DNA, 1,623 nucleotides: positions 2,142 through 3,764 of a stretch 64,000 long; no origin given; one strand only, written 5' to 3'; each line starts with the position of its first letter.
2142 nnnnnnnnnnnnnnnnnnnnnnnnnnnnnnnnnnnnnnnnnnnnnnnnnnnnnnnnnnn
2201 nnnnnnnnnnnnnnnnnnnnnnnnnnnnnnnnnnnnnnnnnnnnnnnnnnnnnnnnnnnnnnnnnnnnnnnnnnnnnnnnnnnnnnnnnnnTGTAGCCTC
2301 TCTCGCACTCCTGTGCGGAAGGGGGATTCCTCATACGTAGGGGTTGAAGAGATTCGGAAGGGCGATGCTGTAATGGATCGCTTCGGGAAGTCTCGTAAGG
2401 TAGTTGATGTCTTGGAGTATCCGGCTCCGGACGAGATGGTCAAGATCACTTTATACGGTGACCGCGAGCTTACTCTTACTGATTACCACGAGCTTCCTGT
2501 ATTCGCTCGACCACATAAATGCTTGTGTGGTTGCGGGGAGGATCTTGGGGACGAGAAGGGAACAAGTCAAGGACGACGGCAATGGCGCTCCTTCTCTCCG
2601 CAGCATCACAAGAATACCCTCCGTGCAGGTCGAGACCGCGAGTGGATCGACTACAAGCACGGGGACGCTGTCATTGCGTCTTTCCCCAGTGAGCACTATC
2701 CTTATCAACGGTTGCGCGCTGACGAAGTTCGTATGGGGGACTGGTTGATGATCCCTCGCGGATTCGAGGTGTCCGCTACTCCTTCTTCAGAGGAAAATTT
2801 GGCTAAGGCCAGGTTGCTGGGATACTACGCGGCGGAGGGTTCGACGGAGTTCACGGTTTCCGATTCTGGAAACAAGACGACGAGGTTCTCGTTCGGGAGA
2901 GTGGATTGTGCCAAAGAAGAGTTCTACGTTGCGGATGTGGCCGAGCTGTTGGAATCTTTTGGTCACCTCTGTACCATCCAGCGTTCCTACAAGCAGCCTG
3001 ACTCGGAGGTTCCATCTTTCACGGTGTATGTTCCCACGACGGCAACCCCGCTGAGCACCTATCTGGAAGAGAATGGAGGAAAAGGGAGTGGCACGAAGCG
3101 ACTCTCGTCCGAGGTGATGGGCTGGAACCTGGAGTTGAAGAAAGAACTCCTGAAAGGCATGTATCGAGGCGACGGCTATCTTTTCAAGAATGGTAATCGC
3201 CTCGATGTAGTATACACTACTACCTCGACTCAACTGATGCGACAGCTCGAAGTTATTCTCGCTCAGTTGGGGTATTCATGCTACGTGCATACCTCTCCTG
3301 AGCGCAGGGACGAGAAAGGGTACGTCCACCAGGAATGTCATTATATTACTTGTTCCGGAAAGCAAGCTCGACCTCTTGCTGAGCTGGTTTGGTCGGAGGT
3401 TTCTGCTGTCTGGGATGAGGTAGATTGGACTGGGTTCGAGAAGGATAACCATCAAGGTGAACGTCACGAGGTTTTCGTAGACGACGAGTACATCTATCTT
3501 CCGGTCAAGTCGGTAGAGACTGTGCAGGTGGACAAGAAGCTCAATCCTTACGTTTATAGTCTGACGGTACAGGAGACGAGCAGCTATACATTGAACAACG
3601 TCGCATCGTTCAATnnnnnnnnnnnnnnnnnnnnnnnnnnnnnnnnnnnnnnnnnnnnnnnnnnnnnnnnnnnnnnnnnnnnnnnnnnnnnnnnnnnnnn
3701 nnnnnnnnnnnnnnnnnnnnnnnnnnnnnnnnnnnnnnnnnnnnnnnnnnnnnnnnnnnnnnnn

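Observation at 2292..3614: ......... intein embedded in the putative portal gene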

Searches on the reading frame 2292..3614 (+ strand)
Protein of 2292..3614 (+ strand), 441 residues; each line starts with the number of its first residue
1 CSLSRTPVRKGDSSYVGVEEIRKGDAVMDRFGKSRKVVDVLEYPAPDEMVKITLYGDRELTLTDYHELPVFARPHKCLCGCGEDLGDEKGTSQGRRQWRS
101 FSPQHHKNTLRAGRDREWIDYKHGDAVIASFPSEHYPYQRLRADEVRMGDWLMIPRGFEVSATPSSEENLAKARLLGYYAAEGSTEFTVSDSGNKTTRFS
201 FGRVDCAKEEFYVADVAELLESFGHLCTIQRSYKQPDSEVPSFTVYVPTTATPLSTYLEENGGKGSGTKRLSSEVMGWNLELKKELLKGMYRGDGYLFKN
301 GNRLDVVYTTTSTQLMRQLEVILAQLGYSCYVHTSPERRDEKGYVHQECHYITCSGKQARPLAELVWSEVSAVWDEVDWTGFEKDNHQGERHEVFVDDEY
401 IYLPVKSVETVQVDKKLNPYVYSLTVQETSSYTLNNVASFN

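Call 4: search_protein_families(library=pfam, proteins=[window:2292-3614:+], max_evalue=1)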
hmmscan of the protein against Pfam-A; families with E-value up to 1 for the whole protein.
window:2292-3614:+ (441 aa): 5 families
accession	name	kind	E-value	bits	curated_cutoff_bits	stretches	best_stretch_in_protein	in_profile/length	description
PF14528.11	LAGLIDADG_3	-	3.4e-13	50.1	22.5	2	283-365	3-80/82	LAGLIDADG-like domain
PF14890.11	Intein_splicing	-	0.0001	22.6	35.8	1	142-440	82-154/155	Intein splicing domain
PF05204.19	Hom_end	-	0.0016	19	21.1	1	282-360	13-90/110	Homing endonuclease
PF14623.11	Vint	-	0.033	14.4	27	1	1-67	2-63/166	Hint-domain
PF07024.18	ImpE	-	0.078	13.5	25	1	384-415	10-41/122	ImpE protein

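Call 5: search_protein_families(library=phrogs, proteins=[window:2292-3614:+], max_evalue=0.01)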
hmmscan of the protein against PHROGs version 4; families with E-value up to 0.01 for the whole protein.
window:2292-3614:+ (441 aa): 1 family
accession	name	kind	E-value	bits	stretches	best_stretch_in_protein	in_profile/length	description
phrog_30356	-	DNA, RNA and nucleotide metabolism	0.0049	15.9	0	268-331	570-633/823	helicase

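Call 7: search_solved_structures(query=window:2292-3614:+, max_evalue=1, show_alignments=3)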
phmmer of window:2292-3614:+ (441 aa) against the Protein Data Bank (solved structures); distinct sequences matched with E-value up to 1: 2.
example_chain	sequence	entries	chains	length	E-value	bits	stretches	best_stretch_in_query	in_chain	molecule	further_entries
1dfa_A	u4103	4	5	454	0.78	11.5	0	262-357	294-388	PI-SCEI ENDONUCLEASE | ENDONUCLEASE PI-SCEI | PI-SCEI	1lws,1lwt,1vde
6w1s_X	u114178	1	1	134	0.86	11.4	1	176-244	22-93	Mediator of RNA polymerase II transcription subunit 29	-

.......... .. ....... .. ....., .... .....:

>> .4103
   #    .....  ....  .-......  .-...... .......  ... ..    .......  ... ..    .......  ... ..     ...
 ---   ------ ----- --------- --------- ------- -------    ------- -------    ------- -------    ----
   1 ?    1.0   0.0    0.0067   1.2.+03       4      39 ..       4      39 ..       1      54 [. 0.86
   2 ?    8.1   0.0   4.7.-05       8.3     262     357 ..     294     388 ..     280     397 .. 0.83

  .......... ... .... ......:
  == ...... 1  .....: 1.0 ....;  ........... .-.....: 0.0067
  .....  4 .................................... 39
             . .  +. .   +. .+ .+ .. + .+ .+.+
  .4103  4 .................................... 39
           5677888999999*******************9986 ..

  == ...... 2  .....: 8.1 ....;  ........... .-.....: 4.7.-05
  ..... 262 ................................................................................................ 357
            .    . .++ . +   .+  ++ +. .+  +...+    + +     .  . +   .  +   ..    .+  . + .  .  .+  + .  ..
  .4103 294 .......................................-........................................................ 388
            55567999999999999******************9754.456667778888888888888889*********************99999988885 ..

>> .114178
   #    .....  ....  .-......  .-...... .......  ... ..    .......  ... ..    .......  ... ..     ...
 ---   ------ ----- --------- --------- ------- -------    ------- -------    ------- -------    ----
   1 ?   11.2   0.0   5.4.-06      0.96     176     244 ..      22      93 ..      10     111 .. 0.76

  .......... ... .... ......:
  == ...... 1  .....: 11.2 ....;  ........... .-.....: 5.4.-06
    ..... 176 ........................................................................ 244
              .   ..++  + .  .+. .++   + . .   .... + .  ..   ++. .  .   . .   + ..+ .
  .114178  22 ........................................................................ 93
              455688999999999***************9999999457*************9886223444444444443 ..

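Call 9: find_homologous_proteins(query=window:2292-3614:+, max_evalue=0.001)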
Query window:2292-3614:+ (441 aa): 3 proteins with E <= 0.001 among 4907 candidates.
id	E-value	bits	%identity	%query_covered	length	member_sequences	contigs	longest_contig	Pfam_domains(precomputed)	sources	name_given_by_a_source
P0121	1.5e-163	563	58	99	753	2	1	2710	PF14528.12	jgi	-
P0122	5.2e-43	165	36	44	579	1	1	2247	PF14890.12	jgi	jgi:hypothetical protein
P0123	7.7e-16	76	48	14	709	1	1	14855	PF14890.12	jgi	jgi:hypothetical protein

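Call 34: predict_structure(alignment_id=A1)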
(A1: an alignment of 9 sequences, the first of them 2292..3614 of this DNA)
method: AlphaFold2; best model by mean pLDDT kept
length: 441 residues; sequences in the alignment: 9
mean_pLDDT: 81.6   pTM: 0.84
mean pLDDT of the five models: 81.6, 79.8, 77.8, 77.4, 75.9
residues with pLDDT >= 90: 186; 70-90: 149; 50-70: 92; < 50: 14
segments of 3 or more residues with pLDDT < 50: 91-95, 121-125
pLDDT, mean of each block of 10 residues (from residue 1): 91 93 95 93 95 89 92 66 57 49 53 56 52 70 89 82 92 95 73 72 74 92 87 63 74 82 86 92 96 88 87 94 90 89 85 86 92 85 59 70 89 94 92 92 73
secondary structure, 60 per line:
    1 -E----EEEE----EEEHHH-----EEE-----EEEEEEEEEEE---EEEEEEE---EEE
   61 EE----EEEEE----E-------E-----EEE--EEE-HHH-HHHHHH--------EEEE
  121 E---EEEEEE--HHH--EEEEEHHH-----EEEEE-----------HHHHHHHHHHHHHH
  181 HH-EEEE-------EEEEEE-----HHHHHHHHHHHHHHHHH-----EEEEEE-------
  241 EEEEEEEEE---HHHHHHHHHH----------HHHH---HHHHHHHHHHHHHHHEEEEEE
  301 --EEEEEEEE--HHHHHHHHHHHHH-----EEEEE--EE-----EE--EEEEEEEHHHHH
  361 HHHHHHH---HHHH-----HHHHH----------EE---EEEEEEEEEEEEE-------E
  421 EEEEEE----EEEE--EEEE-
elements in order: E7-10 E15-17 E26-28 E34-44 E48-54 E58-62 E67-71 E90-92 E95-97 H103-108 E117-121 E125-130 E138-142 E151-155 H167-182 E184-187 E195-200 H206-222 E228-233 E241-249 H253-262 H273-276 H280-294 E295-300 E303-310 H313-325 E331-335 E349-355 H356-367 H371-374 H380-384 E400-412 E420-426 E431-434 E437-440

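Call 38: fold_search(model_id=the predicted structure, library=pdb)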
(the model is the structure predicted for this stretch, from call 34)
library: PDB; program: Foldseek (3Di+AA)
matches with E <= 10: 823; with E <= 0.001: 45
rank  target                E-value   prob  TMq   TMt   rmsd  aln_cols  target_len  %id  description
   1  1jva_B                9.7e-20  1.00  0.50  0.51  11.2       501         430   16  CRYSTAL STRUCTURE OF THE VMA1-DERIVED ENDONUCLEASE BEARING THE N AND C EXTEIN PROPEPTIDES (released 2002-08-29)
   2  1ef0_A                1.9e-19  1.00  0.49  0.50  10.6       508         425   16  CRYSTAL STRUCTURE OF PI-SCEI MINIPRECURSOR (released 2000-06-07)
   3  1vde_A                4.5e-19  1.00  0.53  0.55  10.0       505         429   17  PI-SCEI, A HOMING ENDONUCLEASE WITH PROTEIN SPLICING ACTIVITY (released 1998-04-08)
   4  1vde_B                1.4e-18  1.00  0.52  0.53  10.4       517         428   15  PI-SCEI, A HOMING ENDONUCLEASE WITH PROTEIN SPLICING ACTIVITY (released 1998-04-08)
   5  1lwt_A                2.3e-18  1.00  0.50  0.50  11.0       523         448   16  Crystal structure of the intein homing endonuclease PI-SceI bound to its substrate DNA (Ca2+ free) (released 2002-09-27)
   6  1jva_A                1.5e-17  1.00  0.48  0.50  11.1       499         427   16  CRYSTAL STRUCTURE OF THE VMA1-DERIVED ENDONUCLEASE BEARING THE N AND C EXTEIN PROPEPTIDES (released 2002-08-29)
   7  7qsu                  1.9e-17  1.00  0.57  0.68   6.7       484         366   13  Crystal structure of homing endonuclease-associated TliVMA intein (C1A, d333-339) (released 2022-03-30)
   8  1um2_B                2.9e-17  1.00  0.54  0.56   9.7       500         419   17  Crystal Structure of the Vma1-Derived Endonuclease with the Ligated Extein Segment (released 2004-09-22)
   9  1lws_A                3.8e-17  1.00  0.53  0.55  10.1       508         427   16  Crystal structure of the intein homing endonuclease PI-SceI bound to its recognition sequence (released 2002-09-27)
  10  7qss                  4.5e-17  1.00  0.57  0.58  10.5       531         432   13  Crystal structure of homing endonuclease-associated TliVMA intein (C1A) (released 2022-03-30)
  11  1dfa                  5.6e-17  1.00  0.50  0.54  10.5       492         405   17  CRYSTAL STRUCTURE OF PI-SCEI IN C2 SPACE GROUP (released 1999-12-08)
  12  1ef0_B                9.4e-16  1.00  0.47  0.51  10.9       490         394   16  CRYSTAL STRUCTURE OF PI-SCEI MINIPRECURSOR (released 2000-06-07)
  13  1um2_A                1.2e-15  1.00  0.47  0.49  11.3       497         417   17  Crystal Structure of the Vma1-Derived Endonuclease with the Ligated Extein Segment (released 2004-09-22)
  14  7qst                  3.9e-13  1.00  0.49  0.58   8.0       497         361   13  Crystal structure of homing endonuclease-associated PhoVMA intein (C1A) (released 2022-03-30)
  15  2cw7                  6.8e-13  1.00  0.48  0.40  25.7       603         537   15  Crystal structure of intein homing endonuclease II (released 2006-04-18)
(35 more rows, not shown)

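Call 40: search_protein_representatives(alignment_id=A1)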
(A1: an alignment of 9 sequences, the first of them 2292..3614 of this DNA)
Query: 9 sequences, 433 profile positions. Proteins with E-value up to 0.001 (for the whole library): 7418; up to 1e-10: 2225; up to 1e-30: 189. The best 150 are listed.
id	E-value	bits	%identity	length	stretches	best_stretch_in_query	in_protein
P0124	0.0e+00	1141.7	-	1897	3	1-433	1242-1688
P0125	1.1e-254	861.6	-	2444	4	4-433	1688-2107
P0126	1.9e-246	834.5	-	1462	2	1-433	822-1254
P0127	1.3e-235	798.7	-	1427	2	1-433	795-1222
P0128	2.7e-218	741.7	-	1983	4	1-433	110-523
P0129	4.4e-210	714.7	-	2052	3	1-433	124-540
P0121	1.2e-207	706.7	-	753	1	2-433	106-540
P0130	1.3e-205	700.0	-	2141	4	1-433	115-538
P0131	3.0e-192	655.9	-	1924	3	1-433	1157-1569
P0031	5.6e-177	605.6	-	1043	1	1-433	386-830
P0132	5.2e-174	595.8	-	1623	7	1-433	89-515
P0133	1.7e-170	584.2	-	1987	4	1-433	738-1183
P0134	8.1e-147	506.2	-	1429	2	1-433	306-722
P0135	1.3e-146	505.6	-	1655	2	1-433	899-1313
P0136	1.0e-144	499.3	-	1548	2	1-433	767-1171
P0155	5.3e-81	289.3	-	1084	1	1-432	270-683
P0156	2.1e-80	287.4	-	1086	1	1-433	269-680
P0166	9.6e-74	265.4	-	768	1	1-433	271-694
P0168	6.9e-72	259.3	-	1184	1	1-433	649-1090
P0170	8.4e-72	259.0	-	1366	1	1-433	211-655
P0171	1.2e-71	258.5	-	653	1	10-433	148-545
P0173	2.6e-71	257.4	-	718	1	1-433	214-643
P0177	1.1e-70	255.4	-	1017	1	1-433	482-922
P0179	1.5e-69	251.6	-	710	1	1-433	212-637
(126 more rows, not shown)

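Call 59: search_dna_similar(query=window:2292-3614:+, collection=phages, mode=protein, max_rows=25)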
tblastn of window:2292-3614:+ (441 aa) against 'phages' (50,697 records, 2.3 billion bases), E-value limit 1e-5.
Records with a match: 1; places in all: 1; records where one place covers at least 80% of the query: 0.
Best place of each record, by identity: <60% 1.
By first word of the organism name: Eggerthella 1.
By host as written in the record: Eggerthella lenta DSM 2243 1.
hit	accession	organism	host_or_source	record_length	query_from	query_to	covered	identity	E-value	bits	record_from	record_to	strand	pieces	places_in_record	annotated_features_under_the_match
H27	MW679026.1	Eggerthella phage LE2-3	Eggerthella lenta DSM 2243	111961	1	327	74%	23.7%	6e-12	74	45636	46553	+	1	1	tRNA synthetase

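Call 68: search_protein_families(library=ncbifam, proteins=[window:2292-3614:+], max_evalue=0.1)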
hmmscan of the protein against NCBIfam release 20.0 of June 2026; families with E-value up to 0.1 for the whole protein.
window:2292-3614:+ (441 aa): 6 families
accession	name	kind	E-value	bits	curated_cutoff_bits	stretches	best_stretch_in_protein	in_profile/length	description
NF045703.1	rSAM_Tes_intein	exception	2.1e-10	39.1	1700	1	265-429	445-596/1040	tetraether lipid synthase Tes, intein-containing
NF011491.0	PRK14898.1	equivalog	0.0004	18.5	783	1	251-364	306-420/860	DNA-directed RNA polymerase subunit A''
NF007072.0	PRK09519.1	equivalog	0.0018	16.7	1024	1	284-332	463-512/790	intein-containing recombinase RecA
NF038098.1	GyrA_w_intein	exception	0.002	16.1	1850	1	144-328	211-382/1232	intein-containing DNA gyrase subunit A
NF011303.0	PRK14715.1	equivalog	0.0046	14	1585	1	174-335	1122-1265/1627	DNA-directed DNA polymerase II large subunit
TIGR01445.1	intein_Nterm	domain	0.0062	17.5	24.5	1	33-69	47-82/83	intein N-terminal splicing region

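Call 70: search_protein_families(library=pfam, proteins=[P0155, P0156, P0166, P0168, P0170, P0171, P0173, P0177, P0179], max_evalue=0.0001)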
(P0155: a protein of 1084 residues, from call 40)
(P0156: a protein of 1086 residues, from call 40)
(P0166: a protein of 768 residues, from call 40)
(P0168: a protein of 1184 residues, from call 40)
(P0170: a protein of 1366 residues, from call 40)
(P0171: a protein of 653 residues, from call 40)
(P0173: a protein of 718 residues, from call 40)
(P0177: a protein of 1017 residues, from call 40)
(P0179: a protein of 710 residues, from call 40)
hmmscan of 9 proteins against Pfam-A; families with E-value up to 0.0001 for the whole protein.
P0155 (1084 aa): 3 families
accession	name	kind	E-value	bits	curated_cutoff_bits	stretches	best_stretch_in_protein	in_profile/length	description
PF14528.11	LAGLIDADG_3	-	4.4e-08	33.7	22.5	1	533-618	5-80/82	LAGLIDADG-like domain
PF14890.11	Intein_splicing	-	1.5e-07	31.8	35.8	0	395-677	79-149/155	Intein splicing domain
PF05203.21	Hom_end_hint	-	1.1e-06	29.2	32.1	1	270-308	1-39/228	Hom_end-associated Hint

P0156 (1086 aa): 3 families
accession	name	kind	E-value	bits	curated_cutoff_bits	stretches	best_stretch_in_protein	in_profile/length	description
PF14528.11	LAGLIDADG_3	-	3.8e-12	46.7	22.5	1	533-617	4-81/82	LAGLIDADG-like domain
PF14890.11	Intein_splicing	-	6.7e-09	36.2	35.8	0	396-676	80-151/155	Intein splicing domain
PF05203.21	Hom_end_hint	-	6.9e-06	26.6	32.1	1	269-307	1-39/228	Hom_end-associated Hint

P0166 (768 aa): 4 families
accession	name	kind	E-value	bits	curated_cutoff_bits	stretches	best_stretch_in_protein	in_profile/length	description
PF14528.11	LAGLIDADG_3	-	5.4e-07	30.2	22.5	0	537-589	3-51/82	LAGLIDADG-like domain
PF05203.21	Hom_end_hint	-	5.6e-06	27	32.1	1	271-308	1-38/228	Hom_end-associated Hint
PF14890.11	Intein_splicing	-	2.6e-05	24.5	35.8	0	399-690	80-151/155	Intein splicing domain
PF13403.11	Hint_2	-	9.5e-05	23.2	28.4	0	271-309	2-39/147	Hint domain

P0168 (1184 aa): 7 families
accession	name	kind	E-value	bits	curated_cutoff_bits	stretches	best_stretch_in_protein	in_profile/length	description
PF00534.26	Glycos_transf_1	-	8.4e-26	91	26.4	1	230-365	12-155/172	Glycosyl transferases group 1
PF13692.12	Glyco_trans_1_4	-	1.9e-24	87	27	1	234-365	2-139/142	Glycosyl transferases group 1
PF13403.11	Hint_2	-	6.1e-08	33.6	28.4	1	649-687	2-39/147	Hint domain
PF13524.12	Glyco_trans_1_2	-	1.4e-06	28.8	25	0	1090-1171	63-137/144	Glycosyl transferase-like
PF13439.12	Glyco_transf_4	-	4e-06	27.4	28.5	1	77-215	2-165/170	Glycosyltransferase Family 4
PF05203.21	Hom_end_hint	-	6.3e-06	26.8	32.1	1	649-686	1-38/228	Hom_end-associated Hint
PF14890.11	Intein_splicing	-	8.8e-05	22.8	35.8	0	778-1088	82-153/155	Intein splicing domain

P0170 (1366 aa): 5 families
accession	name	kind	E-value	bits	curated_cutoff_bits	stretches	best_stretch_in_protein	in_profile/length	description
PF04055.27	Radical_SAM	-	1.2e-14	55.2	29.5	1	1062-1205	2-152/166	Radical SAM superfamily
PF13692.12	Glyco_trans_1_4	-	6.1e-09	36.7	27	1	657-713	91-142/142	Glycosyl transferases group 1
PF00534.26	Glycos_transf_1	-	4.4e-07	30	26.4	1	658-722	108-167/172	Glycosyl transferases group 1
PF05203.21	Hom_end_hint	-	2.8e-05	24.6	32.1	1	215-247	5-37/228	Hom_end-associated Hint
PF14528.11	LAGLIDADG_3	-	5.2e-05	23.9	22.5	0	488-549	2-55/82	LAGLIDADG-like domain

P0171 (653 aa): 3 families
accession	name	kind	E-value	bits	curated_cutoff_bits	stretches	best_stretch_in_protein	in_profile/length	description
PF14528.11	LAGLIDADG_3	-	2.2e-11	44.3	22.5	1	400-477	1-70/82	LAGLIDADG-like domain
PF13403.11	Hint_2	-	4e-09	37.4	28.4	1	139-177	1-39/147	Hint domain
PF14890.11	Intein_splicing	-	5.6e-07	29.9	35.8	0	270-541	81-151/155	Intein splicing domain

P0173 (718 aa): 2 families
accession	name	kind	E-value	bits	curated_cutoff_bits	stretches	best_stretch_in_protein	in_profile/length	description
PF14528.11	LAGLIDADG_3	-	4.4e-06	27.3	22.5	0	481-542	2-58/82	LAGLIDADG-like domain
PF05203.21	Hom_end_hint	-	2.5e-05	24.8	32.1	1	214-251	1-38/228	Hom_end-associated Hint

P0177 (1017 aa): 11 families
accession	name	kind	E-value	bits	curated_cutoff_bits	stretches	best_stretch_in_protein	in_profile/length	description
PF08241.18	Methyltransf_11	-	1.7e-13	51.4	21.2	1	39-130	1-94/95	Methyltransferase domain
PF13649.12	Methyltransf_25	-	1.8e-12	48.2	27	1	38-127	1-97/97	Methyltransferase domain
PF08242.18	Methyltransf_12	-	5.7e-11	43.4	30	1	39-129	1-98/98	Methyltransferase domain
PF13489.12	Methyltransf_23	-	2.3e-10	40.9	27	1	31-230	19-161/164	Methyltransferase domain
PF14528.11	LAGLIDADG_3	-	2.5e-09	37.7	22.5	0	759-820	2-55/82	LAGLIDADG-like domain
PF13847.12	Methyltransf_31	-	2.5e-07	30.9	27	1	35-131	4-109/145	Methyltransferase domain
PF00534.26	Glycos_transf_1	-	3.7e-07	30.3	26.4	1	925-989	108-167/172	Glycosyl transferases group 1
PF14890.11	Intein_splicing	-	5.8e-07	29.9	35.8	1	586-920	52-153/155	Intein splicing domain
PF13692.12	Glyco_trans_1_4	-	9.9e-07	29.5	27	1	925-980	92-142/142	Glycosyl transferases group 1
PF05203.21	Hom_end_hint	-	2.5e-06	28.1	32.1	1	486-519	5-38/228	Hom_end-associated Hint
PF01079.26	Hint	-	2.1e-05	24.7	29.7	1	477-551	8-88/213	Hint module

P0179 (710 aa): 4 families
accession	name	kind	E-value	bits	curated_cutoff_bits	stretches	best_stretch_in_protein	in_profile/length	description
PF14528.11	LAGLIDADG_3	-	3.9e-09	37.1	22.5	1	476-536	3-55/82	LAGLIDADG-like domain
PF14890.11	Intein_splicing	-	3.7e-06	27.3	35.8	0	342-635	81-153/155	Intein splicing domain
PF05203.21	Hom_end_hint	-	1e-05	26.1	32.1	1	212-249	1-38/228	Hom_end-associated Hint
PF13403.11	Hint_2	-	5.4e-05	24.1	28.4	0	212-249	2-38/147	Hint domain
